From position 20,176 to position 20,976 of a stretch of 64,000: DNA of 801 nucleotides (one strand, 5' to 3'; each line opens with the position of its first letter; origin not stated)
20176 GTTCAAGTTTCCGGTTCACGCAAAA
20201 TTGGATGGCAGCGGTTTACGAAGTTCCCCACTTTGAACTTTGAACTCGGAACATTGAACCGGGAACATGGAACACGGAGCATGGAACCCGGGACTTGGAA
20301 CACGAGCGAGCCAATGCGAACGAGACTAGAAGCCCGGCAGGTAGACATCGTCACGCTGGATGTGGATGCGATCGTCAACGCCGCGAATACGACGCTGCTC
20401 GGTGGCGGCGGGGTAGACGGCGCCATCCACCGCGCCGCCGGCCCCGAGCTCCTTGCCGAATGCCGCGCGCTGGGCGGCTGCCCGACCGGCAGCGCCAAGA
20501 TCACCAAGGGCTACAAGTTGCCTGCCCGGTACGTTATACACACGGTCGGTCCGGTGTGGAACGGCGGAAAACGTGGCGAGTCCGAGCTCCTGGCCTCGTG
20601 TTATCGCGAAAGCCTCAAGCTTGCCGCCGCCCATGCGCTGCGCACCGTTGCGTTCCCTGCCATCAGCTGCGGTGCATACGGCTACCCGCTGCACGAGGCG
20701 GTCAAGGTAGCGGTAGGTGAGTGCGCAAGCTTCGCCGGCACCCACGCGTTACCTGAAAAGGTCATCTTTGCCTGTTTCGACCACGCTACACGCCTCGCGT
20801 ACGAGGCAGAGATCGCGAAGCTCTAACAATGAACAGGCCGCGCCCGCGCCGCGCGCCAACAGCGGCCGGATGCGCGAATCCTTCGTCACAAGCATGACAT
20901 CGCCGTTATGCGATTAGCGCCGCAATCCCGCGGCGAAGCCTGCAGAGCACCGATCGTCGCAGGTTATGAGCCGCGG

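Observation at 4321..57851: Intergenic spacers carry paired, mutually complementary short tandem-repeat arrays (mostly 7-bp period)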

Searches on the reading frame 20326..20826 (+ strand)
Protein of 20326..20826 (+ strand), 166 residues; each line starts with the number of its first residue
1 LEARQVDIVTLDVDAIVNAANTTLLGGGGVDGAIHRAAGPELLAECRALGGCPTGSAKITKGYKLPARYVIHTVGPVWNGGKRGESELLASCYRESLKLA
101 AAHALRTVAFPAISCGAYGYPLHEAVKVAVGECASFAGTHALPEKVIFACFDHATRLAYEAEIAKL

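Call 48: search_protein_families(library=ncbifam, proteins=[window:20326-20826:+], max_evalue=0.00001)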
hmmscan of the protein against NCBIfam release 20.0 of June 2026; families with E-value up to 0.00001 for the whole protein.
window:20326-20826:+ (166 aa): 11 families
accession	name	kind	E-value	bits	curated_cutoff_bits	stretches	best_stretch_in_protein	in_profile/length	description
NF001664.0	PRK00431.1-6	equivalog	6.1e-68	227.6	200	1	2-164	5-170/173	O-acetyl-ADP-ribose deacetylase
NF001661.0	PRK00431.1-2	equivalog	1e-63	214.5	291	1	2-164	4-172/179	O-acetyl-ADP-ribose deacetylase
NF001660.0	PRK00431.1-1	equivalog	3.9e-59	199.1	271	1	5-161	9-169/177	O-acetyl-ADP-ribose deacetylase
NF001663.0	PRK00431.1-4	equivalog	5.3e-52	176.3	285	1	6-160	14-172/180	ADP-ribose-binding protein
NF003163.0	PRK04143.1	equivalog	8.1e-41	140.2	272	1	6-163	90-260/265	protein-ADP-ribose hydrolase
NF009880.0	PRK13341.1-1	equivalog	6e-29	100.8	891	1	6-140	434-572/599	AAA family ATPase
NF001667.0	PRK00431.2-3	equivalog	1.1e-24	87.1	252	1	5-137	14-147/182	ADP-ribose-binding protein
NF001668.0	PRK00431.2-4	equivalog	8.8e-24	84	278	1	5-132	55-183/220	ADP-ribose-binding protein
NF001665.0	PRK00431.2-1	equivalog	6.2e-20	71.5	315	1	6-128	15-138/177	ADP-ribose-binding protein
NF001662.0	PRK00431.1-3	equivalog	1.5e-18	67.3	215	1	67-152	84-170/185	[protein ADP-ribosylglutamate] hydrolase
NF001666.0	PRK00431.2-2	equivalog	5.3e-16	59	246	1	4-155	6-154/164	ADP-ribose-binding protein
